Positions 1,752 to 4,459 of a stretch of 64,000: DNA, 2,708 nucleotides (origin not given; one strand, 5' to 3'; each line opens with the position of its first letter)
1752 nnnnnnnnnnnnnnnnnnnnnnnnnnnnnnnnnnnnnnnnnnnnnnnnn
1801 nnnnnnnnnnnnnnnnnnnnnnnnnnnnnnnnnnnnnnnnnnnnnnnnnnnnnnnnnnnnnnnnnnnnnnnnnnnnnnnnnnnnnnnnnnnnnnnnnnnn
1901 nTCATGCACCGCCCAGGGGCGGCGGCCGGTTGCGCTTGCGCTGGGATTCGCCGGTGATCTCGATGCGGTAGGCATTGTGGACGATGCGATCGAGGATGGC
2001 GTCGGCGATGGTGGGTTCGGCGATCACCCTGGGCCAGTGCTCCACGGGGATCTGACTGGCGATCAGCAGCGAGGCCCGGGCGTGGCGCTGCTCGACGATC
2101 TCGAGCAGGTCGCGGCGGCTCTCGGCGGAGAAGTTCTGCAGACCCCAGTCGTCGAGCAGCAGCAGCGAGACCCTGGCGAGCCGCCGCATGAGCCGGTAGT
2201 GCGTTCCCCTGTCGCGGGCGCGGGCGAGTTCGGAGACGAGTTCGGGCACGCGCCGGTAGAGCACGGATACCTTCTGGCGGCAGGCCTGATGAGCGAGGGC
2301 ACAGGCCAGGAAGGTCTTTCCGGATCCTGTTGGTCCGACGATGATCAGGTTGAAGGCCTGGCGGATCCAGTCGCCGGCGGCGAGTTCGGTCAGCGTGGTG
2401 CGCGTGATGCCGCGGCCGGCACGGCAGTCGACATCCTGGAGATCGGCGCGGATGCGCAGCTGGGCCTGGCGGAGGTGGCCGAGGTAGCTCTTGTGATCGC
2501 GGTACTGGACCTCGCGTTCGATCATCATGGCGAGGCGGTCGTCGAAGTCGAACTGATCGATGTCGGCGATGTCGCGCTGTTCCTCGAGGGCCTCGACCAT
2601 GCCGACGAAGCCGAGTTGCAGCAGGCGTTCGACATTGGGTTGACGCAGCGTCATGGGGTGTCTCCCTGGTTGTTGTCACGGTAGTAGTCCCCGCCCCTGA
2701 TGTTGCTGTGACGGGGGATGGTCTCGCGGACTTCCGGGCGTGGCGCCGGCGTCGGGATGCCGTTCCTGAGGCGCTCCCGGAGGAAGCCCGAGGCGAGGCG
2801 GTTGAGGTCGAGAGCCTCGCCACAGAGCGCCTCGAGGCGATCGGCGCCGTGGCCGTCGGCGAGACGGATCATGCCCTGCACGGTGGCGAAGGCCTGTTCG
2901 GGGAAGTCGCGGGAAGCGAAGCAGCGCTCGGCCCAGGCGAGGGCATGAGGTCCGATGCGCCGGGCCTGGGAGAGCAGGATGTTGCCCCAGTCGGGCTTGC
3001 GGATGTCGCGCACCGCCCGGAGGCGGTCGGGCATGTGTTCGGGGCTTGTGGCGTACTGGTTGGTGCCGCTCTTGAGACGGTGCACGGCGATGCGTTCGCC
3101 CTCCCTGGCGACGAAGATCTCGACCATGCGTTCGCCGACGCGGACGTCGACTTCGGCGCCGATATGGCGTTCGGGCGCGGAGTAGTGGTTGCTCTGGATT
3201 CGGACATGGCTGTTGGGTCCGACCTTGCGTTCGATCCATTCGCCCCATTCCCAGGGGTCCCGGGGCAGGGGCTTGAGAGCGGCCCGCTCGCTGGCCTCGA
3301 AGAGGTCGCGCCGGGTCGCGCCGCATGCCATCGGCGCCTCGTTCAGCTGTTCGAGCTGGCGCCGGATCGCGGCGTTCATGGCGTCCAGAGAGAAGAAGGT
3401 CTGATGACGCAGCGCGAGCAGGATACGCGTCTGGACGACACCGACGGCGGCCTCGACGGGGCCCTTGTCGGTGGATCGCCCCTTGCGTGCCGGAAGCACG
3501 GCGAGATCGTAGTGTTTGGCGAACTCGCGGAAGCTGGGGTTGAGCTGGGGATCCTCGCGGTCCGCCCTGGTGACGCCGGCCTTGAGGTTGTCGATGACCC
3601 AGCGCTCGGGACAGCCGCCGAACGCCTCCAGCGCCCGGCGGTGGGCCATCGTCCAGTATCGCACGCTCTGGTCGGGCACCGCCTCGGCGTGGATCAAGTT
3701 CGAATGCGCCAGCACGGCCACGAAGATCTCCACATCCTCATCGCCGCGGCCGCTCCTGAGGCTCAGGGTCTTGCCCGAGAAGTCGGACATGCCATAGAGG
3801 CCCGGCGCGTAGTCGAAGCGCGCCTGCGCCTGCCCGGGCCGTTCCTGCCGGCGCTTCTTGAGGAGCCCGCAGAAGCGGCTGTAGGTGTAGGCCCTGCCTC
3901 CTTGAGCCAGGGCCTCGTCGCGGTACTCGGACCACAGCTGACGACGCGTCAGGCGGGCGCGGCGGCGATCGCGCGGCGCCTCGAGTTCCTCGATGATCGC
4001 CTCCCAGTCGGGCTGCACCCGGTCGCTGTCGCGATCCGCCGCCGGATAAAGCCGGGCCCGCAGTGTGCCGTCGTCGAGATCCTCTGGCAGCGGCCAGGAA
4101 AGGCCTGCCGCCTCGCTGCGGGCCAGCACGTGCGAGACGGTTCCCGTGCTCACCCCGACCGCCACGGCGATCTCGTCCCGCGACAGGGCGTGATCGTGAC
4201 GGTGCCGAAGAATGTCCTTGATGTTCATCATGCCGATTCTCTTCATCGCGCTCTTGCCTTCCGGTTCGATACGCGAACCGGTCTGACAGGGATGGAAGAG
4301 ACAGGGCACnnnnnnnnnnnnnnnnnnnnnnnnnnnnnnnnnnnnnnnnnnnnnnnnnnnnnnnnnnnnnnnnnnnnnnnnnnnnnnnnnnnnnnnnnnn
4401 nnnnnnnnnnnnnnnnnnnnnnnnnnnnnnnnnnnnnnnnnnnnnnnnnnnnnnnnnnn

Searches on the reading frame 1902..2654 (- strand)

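Call 92: search_protein_families(library=pfam, proteins=[window:1902-2654:-], max_evalue=0.00001)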
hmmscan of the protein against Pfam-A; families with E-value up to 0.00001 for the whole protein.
window:1902-2654:- (250 aa): 1 family
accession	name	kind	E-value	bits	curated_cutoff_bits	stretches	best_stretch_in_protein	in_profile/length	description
PF01695.23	IstB_IS21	-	9.8e-62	209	24.1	1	11-243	3-235/238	IstB-like ATP binding protein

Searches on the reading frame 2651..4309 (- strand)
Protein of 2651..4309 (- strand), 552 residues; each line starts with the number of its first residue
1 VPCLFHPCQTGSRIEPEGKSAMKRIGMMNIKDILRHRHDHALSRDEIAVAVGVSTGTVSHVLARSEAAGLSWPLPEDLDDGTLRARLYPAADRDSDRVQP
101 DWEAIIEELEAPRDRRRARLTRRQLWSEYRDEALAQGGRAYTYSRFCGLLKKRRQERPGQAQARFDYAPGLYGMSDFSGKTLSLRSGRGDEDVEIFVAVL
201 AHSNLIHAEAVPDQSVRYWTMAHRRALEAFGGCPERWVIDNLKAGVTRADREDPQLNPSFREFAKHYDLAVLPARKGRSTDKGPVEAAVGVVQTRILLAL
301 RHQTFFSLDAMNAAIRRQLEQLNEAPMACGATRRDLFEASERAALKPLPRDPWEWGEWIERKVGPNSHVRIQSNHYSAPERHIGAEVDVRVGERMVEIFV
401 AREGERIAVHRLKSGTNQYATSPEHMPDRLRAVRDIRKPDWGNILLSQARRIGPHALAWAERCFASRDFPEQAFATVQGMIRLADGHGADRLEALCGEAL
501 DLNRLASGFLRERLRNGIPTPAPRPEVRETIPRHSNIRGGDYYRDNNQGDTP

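Call 92: search_protein_families(library=pfam, proteins=[window:2651-4309:-], max_evalue=0.00001)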
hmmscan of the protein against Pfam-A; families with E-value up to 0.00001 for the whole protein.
window:2651-4309:- (552 aa): 2 families
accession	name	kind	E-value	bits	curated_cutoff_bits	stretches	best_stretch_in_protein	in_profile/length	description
PF22483.2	Mu-transpos_C_2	-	2.1e-16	59.8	27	1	348-421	1-72/73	Mu transposase, C-terminal domain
PF00665.32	rve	-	1.3e-09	38.7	32.6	1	192-279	23-102/102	Integrase core domain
